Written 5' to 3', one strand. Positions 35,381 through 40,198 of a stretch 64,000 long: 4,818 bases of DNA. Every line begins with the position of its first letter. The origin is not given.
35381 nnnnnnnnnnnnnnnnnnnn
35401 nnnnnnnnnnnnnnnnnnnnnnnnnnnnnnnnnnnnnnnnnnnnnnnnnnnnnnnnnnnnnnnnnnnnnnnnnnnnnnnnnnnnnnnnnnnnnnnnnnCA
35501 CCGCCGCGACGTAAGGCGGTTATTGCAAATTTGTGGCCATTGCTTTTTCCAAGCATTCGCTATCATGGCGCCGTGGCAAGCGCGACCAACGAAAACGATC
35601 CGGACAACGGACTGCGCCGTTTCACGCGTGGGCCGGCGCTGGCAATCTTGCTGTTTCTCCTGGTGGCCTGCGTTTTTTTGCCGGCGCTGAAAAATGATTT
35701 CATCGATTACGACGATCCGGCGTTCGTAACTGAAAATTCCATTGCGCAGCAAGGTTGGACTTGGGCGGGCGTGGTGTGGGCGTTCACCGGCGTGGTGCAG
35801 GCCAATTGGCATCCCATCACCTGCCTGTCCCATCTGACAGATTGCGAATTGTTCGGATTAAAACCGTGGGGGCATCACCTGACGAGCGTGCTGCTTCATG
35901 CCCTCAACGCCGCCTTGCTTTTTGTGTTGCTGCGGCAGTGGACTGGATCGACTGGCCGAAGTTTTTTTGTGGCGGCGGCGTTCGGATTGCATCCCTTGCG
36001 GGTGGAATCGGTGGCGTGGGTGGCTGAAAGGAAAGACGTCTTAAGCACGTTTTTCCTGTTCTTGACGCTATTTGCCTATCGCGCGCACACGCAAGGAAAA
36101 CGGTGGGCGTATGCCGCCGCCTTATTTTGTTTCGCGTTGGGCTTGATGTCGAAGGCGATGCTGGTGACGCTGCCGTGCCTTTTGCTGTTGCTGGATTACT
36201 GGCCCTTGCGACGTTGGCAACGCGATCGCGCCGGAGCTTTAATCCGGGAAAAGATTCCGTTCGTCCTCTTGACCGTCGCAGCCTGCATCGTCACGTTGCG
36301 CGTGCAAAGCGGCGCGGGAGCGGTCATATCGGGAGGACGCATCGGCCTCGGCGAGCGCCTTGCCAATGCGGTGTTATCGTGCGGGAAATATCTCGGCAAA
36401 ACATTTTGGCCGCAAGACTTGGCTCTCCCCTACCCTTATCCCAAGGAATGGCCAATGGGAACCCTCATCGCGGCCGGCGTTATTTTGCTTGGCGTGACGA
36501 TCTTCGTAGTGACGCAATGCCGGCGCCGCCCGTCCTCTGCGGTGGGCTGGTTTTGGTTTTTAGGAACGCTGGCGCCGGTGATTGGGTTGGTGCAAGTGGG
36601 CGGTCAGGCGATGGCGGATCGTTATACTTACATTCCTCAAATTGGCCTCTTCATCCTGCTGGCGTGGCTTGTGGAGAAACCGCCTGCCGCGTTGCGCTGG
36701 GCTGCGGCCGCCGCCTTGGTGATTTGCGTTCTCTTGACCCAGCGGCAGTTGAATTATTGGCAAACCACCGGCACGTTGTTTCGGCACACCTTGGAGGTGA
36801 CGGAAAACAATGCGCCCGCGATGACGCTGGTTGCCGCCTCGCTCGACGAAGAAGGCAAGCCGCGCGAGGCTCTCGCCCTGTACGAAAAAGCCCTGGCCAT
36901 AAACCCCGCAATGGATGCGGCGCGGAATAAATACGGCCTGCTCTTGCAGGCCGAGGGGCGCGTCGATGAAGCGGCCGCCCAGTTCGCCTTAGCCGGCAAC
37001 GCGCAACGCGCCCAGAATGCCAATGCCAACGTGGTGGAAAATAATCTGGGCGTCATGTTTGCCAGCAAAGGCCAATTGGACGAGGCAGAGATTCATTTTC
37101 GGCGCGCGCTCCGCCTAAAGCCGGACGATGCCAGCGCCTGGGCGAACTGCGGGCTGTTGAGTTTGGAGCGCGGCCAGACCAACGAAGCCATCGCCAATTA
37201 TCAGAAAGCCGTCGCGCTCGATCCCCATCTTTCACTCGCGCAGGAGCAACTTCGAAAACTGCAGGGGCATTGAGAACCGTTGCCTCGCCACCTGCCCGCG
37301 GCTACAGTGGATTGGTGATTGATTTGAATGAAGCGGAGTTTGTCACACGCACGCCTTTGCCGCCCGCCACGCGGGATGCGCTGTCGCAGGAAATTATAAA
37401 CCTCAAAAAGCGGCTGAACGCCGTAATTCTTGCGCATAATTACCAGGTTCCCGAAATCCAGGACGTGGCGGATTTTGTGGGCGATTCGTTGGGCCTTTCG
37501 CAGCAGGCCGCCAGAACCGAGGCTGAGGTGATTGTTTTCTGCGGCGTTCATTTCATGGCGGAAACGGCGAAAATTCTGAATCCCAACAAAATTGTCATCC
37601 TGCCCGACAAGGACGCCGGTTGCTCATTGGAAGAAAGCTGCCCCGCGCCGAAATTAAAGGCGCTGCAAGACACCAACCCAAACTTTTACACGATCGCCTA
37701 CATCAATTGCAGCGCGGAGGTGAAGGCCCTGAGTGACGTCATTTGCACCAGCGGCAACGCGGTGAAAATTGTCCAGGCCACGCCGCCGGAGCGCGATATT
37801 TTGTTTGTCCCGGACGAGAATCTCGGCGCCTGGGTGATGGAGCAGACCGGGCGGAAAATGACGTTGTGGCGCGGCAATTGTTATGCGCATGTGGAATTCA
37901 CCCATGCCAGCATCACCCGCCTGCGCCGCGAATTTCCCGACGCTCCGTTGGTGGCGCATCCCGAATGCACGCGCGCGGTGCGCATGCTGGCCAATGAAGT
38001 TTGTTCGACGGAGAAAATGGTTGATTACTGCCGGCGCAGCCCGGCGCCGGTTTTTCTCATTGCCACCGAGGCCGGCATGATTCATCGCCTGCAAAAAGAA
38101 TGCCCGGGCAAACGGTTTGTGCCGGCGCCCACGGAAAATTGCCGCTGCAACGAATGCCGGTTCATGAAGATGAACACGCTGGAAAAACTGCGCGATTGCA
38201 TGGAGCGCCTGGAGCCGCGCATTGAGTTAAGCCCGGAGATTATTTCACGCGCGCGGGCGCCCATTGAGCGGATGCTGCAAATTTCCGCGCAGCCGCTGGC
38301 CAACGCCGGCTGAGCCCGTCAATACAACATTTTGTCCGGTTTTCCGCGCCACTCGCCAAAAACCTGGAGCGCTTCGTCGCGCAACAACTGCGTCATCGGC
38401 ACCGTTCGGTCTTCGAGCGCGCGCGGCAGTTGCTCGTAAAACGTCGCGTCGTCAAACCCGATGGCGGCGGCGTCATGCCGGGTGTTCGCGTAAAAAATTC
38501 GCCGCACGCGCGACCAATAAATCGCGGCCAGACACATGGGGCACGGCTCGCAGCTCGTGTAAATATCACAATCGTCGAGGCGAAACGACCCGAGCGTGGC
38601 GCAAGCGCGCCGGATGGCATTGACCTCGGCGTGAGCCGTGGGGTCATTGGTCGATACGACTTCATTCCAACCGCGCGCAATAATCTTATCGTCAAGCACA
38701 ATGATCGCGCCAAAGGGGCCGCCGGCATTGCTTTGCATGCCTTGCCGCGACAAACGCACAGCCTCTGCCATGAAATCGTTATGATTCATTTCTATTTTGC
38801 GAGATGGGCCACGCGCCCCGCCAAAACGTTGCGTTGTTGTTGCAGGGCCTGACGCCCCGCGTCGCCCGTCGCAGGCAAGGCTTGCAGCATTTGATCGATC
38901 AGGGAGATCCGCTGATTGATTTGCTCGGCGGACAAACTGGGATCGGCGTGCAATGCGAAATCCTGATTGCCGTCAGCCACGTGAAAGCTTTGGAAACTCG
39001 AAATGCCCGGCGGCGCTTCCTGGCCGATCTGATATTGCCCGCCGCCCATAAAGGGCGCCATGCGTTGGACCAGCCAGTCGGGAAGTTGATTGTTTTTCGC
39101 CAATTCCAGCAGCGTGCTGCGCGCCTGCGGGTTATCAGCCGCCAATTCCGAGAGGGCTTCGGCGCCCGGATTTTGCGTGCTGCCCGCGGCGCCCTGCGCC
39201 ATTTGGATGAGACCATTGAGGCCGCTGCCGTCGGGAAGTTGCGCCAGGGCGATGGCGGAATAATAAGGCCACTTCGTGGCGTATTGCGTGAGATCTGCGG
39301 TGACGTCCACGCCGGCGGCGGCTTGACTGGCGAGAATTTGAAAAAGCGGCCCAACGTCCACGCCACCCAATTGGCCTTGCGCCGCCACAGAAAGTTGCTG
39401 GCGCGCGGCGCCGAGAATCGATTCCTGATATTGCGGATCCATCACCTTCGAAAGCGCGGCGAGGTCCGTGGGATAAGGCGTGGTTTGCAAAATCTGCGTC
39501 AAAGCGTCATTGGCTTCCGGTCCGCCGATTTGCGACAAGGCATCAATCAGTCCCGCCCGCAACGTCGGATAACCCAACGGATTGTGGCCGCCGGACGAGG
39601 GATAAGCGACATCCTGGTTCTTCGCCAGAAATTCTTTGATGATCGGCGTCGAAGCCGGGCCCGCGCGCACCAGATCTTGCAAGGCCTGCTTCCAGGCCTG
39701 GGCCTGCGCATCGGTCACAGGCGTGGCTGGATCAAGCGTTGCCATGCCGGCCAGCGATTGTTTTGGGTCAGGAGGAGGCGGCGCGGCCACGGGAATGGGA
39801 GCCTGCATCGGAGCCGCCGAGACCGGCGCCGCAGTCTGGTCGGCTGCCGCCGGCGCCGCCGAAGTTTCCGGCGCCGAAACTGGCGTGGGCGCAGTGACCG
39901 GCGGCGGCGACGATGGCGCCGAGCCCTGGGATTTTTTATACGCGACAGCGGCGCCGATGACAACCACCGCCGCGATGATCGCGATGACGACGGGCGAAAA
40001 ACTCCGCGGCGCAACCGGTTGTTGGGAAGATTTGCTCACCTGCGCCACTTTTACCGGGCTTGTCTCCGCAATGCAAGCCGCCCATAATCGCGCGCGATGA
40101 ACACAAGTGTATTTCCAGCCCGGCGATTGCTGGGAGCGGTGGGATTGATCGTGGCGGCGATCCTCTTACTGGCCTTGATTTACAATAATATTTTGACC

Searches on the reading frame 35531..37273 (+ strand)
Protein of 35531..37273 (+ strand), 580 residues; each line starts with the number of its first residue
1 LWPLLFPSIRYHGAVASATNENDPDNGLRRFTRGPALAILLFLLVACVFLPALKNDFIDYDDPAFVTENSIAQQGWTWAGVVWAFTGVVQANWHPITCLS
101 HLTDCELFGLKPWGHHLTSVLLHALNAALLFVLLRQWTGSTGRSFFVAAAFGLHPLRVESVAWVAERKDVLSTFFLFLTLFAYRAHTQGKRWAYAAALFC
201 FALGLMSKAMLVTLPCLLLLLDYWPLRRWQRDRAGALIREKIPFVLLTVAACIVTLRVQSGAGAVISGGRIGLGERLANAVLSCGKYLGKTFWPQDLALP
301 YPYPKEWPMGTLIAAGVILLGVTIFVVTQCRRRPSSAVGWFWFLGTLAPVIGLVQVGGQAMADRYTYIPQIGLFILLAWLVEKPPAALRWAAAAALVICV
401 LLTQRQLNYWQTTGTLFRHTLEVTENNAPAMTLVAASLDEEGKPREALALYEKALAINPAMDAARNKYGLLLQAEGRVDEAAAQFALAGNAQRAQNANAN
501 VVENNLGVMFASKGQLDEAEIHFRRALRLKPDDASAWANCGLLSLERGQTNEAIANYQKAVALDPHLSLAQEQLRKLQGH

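Call 30: search_protein_families(library=pfam, proteins=[window:35531-37273:+], max_evalue=0.00001)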
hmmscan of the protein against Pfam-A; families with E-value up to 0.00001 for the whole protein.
window:35531-37273:+ (580 aa): 16 families
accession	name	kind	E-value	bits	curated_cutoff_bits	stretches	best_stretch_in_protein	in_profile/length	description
PF00515.34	TPR_1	-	1.3e-20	72.7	27.8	1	504-533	5-34/34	Tetratricopeptide repeat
PF13414.12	TPR_11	-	1.1e-17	63.9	26.8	1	509-543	3-37/42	TPR repeat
PF07719.23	TPR_2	-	3.4e-16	58.4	27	0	534-566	1-33/34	Tetratricopeptide repeat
PF13181.12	TPR_8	-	2.8e-13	49.3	25.7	0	504-533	5-34/34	Tetratricopeptide repeat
PF13431.12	TPR_17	-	6.5e-12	45.2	24.4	0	523-555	2-34/34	Tetratricopeptide repeat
PF13424.12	TPR_12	-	2.9e-11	43.9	30.1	1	502-564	5-75/77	Tetratricopeptide repeat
PF14559.12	TPR_19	-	8.5e-11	42.5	25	1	440-494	3-57/68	Tetratricopeptide repeat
PF13176.12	TPR_7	-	3.9e-09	36.3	27.9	0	505-533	4-32/36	Tetratricopeptide repeat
PF24575.1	TPR_Slam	-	1.5e-08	35.4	35.2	0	435-485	54-104/104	Surface lipoprotein assembly modifier, N-terminal TPR repeats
PF23914.1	TPR_CcmH_CycH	-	1.8e-07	31.6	42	0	516-566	32-82/158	Cytochrome c-type biogenesis protein H TPR domain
PF13371.12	TPR_9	-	1.9e-07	31.5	35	0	513-567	8-62/73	Tetratricopeptide repeat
PF13432.12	TPR_16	-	2e-07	31.8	32.7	0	512-566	9-63/65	Tetratricopeptide repeat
PF13428.12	TPR_14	-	2.6e-07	31.1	23.5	0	510-539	11-40/44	Tetratricopeptide repeat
PF13231.12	PMT_2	-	1.5e-06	28.9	26.1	1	106-253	15-153/160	Dolichyl-phosphate-mannose-protein mannosyltransferase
PF13429.12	TPR_15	-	2.3e-06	27.7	26.2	0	406-481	122-199/280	Tetratricopeptide repeat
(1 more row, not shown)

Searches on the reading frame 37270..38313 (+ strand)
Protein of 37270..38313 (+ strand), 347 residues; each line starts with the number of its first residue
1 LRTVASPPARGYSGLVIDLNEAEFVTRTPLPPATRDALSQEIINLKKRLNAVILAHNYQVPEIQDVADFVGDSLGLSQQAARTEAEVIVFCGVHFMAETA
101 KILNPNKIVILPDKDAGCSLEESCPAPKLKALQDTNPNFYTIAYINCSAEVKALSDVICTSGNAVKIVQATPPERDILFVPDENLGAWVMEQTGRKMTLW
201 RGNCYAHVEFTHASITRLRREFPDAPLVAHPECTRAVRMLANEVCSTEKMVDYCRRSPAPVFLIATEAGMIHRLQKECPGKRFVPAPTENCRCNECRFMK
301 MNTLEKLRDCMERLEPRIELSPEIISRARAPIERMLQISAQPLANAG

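Call 6: search_protein_families(library=pfam, proteins=[window:37270-38313:+])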
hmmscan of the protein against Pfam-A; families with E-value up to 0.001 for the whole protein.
window:37270-38313:+ (347 aa): 1 family
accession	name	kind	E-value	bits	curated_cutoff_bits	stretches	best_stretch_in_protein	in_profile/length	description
PF02445.21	NadA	-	2e-116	388.7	27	1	40-337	1-295/295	Quinolinate synthetase A protein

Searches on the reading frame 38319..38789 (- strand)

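Call 6: search_protein_families(library=pfam, proteins=[window:38319-38789:-])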
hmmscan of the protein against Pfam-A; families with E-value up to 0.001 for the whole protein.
window:38319-38789:- (156 aa): 2 families
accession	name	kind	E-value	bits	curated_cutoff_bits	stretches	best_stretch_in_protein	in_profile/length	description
PF00383.29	dCMP_cyt_deam_1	-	1.2e-27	96.2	25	1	3-101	4-101/102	Cytidine and deoxycytidylate deaminase zinc-binding region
PF14437.12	MafB19-deam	-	1.8e-23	83.5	27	1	1-111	1-110/142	MafB19-like deaminase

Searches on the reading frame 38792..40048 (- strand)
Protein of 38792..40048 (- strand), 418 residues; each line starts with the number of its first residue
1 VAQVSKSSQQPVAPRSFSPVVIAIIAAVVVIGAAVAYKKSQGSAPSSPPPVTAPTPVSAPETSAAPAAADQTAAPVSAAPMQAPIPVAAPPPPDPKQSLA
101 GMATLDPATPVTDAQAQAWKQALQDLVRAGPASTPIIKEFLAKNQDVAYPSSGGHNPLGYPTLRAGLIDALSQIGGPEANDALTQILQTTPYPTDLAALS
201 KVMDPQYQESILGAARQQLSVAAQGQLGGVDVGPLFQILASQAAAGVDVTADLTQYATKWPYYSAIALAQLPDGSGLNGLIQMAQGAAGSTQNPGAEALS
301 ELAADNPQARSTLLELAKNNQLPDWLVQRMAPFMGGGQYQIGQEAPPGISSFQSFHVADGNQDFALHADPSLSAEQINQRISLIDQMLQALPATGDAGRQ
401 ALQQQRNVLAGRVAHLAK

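Call 6: search_protein_families(library=pfam, proteins=[window:38792-40048:-])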
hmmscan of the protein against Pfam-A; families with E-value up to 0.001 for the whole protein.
window:38792-40048:- (418 aa): 1 family
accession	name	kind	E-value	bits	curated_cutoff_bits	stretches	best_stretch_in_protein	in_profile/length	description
PF13646.12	HEAT_2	-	9.3e-06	26.3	27.7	0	161-194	45-78/88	HEAT repeats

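Call 31: search_protein_families(library=ncbifam, proteins=[window:38792-40048:-], max_evalue=1e-10)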
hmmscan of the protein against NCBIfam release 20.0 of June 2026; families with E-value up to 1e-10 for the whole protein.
window:38792-40048:- (418 aa): 0 families
